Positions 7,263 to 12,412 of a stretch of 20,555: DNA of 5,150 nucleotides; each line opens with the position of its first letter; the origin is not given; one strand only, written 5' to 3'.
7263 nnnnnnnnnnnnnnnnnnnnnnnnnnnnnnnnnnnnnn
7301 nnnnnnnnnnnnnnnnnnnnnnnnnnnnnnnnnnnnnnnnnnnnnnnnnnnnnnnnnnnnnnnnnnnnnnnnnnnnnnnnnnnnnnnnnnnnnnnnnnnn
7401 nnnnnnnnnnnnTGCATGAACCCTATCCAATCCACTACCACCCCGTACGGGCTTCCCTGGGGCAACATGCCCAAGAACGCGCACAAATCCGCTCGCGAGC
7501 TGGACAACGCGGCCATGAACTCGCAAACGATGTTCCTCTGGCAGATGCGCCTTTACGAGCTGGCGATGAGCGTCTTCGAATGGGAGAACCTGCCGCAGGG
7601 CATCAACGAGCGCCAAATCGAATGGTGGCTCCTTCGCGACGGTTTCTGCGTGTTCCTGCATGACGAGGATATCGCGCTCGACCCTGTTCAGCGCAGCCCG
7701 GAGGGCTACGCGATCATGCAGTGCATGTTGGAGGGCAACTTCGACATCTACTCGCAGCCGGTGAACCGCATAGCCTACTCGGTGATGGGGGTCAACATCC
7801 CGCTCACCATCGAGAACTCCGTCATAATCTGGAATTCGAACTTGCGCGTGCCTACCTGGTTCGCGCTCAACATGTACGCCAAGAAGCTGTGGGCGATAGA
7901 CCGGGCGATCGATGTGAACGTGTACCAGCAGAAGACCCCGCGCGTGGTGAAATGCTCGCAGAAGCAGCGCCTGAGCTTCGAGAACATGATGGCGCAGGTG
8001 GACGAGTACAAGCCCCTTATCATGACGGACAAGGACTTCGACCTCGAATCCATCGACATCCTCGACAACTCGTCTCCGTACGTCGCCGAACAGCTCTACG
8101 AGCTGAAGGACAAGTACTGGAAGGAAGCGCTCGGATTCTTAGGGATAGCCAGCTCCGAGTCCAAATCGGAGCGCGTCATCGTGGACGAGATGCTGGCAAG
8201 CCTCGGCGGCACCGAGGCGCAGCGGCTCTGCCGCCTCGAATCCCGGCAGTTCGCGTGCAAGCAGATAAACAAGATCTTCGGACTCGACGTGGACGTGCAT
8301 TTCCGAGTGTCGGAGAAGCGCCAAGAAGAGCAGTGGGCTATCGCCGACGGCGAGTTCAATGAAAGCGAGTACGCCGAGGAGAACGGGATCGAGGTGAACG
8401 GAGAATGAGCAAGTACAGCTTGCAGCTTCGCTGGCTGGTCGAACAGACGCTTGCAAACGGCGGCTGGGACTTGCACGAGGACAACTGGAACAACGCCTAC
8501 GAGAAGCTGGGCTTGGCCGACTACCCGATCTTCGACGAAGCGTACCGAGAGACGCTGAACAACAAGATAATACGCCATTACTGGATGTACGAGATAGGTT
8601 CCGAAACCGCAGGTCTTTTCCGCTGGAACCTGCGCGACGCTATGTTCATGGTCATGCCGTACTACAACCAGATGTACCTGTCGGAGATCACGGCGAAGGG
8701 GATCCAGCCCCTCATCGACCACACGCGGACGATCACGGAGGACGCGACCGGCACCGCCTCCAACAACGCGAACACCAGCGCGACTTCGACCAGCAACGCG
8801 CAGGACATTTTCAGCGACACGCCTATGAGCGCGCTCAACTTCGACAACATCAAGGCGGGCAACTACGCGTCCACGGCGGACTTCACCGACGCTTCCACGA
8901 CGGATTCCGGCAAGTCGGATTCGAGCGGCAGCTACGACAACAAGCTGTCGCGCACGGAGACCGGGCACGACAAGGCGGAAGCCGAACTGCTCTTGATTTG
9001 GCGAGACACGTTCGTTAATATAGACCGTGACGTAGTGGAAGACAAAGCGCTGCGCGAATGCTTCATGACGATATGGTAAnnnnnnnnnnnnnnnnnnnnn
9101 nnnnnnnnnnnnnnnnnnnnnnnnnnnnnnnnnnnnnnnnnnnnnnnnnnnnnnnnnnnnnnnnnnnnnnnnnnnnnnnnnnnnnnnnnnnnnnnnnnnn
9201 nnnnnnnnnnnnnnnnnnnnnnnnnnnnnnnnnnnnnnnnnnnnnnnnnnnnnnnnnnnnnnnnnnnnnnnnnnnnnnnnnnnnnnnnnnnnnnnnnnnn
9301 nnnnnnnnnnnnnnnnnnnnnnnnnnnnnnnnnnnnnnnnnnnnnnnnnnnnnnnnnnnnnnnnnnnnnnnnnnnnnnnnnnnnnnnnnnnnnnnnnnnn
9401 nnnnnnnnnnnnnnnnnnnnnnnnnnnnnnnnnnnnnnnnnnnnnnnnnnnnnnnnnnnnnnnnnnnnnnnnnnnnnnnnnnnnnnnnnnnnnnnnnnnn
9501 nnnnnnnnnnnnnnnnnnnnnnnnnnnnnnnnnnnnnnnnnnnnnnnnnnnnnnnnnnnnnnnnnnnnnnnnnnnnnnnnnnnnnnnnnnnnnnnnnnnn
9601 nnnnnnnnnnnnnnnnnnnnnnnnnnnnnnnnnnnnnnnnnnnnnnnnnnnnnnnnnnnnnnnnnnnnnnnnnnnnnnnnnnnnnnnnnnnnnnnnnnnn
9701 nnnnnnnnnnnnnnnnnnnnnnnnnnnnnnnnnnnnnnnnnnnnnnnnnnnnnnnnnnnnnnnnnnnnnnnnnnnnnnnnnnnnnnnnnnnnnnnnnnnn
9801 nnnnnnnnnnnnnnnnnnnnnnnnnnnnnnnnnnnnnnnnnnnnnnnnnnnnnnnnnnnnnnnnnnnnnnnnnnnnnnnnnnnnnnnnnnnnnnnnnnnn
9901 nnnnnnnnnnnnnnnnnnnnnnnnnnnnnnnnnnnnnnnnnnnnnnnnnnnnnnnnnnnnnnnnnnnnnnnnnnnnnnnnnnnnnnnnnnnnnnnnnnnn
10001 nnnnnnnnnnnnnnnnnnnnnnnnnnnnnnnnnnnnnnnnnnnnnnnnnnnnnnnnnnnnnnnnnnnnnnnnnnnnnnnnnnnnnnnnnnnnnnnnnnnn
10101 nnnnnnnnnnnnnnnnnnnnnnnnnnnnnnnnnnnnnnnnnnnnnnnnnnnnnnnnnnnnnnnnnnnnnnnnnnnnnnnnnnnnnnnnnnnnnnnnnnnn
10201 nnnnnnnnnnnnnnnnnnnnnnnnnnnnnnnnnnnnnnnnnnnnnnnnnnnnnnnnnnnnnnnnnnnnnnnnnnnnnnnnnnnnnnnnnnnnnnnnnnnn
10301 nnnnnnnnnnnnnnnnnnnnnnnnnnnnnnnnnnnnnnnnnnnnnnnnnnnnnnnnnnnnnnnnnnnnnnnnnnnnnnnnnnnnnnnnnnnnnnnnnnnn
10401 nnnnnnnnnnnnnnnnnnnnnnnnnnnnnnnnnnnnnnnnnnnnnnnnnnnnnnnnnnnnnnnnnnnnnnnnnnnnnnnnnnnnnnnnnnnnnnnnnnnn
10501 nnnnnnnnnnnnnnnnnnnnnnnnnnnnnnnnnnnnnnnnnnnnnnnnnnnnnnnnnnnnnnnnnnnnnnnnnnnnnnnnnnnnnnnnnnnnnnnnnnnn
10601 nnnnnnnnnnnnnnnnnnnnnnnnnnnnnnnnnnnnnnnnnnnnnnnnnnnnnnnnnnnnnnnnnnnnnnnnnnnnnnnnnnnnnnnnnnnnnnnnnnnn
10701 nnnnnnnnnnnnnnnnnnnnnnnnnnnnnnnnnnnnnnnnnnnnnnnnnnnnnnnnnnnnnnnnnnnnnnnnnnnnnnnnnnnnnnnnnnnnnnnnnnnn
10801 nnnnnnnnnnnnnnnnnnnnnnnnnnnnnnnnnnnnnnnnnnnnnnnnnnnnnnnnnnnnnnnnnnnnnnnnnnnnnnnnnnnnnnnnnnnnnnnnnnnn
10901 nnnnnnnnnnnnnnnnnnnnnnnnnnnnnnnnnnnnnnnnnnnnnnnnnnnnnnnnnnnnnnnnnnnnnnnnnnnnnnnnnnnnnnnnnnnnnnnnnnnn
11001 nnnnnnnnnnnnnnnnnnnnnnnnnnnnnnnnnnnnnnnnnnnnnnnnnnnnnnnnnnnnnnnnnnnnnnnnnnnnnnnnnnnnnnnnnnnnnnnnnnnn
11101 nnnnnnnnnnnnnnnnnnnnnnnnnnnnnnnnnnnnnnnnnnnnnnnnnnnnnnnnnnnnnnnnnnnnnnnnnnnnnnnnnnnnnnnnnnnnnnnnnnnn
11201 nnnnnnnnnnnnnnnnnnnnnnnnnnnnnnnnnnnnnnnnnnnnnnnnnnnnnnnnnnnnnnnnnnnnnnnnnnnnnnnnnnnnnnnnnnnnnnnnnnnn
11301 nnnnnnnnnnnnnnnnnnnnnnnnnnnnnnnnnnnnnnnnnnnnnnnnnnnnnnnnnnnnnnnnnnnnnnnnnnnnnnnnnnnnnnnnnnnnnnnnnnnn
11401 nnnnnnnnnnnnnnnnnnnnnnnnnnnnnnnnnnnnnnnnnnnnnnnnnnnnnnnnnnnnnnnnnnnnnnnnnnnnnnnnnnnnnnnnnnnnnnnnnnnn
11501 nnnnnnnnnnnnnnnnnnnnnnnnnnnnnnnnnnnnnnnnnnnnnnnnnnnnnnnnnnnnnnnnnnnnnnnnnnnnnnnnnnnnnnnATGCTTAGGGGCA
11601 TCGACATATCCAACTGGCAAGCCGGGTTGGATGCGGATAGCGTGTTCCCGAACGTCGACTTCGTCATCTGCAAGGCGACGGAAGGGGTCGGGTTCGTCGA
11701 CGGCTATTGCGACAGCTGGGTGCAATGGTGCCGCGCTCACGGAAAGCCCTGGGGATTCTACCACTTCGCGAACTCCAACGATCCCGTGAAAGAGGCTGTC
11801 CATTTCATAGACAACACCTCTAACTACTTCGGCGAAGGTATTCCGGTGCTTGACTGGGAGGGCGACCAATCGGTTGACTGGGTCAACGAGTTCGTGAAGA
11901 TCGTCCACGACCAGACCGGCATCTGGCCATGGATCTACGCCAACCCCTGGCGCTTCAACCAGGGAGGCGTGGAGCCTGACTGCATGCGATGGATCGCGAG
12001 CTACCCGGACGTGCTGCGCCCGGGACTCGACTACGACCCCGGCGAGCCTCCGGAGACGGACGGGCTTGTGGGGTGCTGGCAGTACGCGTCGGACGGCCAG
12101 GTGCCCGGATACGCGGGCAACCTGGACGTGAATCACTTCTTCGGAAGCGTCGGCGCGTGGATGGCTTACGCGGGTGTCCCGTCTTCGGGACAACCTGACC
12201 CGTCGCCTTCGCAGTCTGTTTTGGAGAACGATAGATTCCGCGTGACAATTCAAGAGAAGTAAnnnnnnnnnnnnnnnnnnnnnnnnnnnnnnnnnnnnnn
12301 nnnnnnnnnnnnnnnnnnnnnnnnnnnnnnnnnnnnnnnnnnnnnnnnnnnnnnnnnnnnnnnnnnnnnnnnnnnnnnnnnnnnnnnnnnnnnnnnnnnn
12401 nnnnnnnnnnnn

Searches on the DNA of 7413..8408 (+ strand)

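Call 31: search_rna_families(source=L006, threshold=evalue, max_evalue=1)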
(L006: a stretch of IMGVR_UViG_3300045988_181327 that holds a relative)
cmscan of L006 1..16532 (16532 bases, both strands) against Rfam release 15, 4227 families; matches with E-value up to 1: 1.
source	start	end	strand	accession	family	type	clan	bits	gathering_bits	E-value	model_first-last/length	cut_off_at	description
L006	453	574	+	RF02082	STnc540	Gene; sRNA;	-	23.7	38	0.17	1-202/202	no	Enterobacterial sRNA STnc540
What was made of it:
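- On φ29 prohead RNA (pRNA): No pRNA hit at E <= 1 in complete relative L006 (call 31).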

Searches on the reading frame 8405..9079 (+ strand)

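Call 8: search_protein_families(library=phrogs, proteins=[window:8405-9079:+], max_evalue=0.001)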
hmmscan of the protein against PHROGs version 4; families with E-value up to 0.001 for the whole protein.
window:8405-9079:+ (224 aa): 2 families
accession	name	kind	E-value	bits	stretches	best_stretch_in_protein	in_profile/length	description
phrog_3225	-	connector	7.2e-30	105.7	1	30-224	44-263/263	adaptor Ad4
phrog_5472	-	tail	5.2e-19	69.6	1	1-224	1-264/264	lower collar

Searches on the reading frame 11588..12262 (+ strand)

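Call 8: search_protein_families(library=phrogs, proteins=[window:11588-12262:+], max_evalue=0.001)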
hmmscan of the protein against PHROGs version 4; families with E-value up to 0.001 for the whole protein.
window:11588-12262:+ (224 aa): 4 families
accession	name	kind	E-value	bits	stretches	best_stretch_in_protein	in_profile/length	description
phrog_291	-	lysis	1.3e-43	150.5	1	1-197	112-321/509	endolysin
phrog_6745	-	lysis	1e-27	98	1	1-141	3-156/396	endolysin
phrog_6219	-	lysis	3.2e-27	96.9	1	1-188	1-190/326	endolysin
phrog_3084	-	lysis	1.6e-12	48.2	1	4-190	161-359/468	endolysin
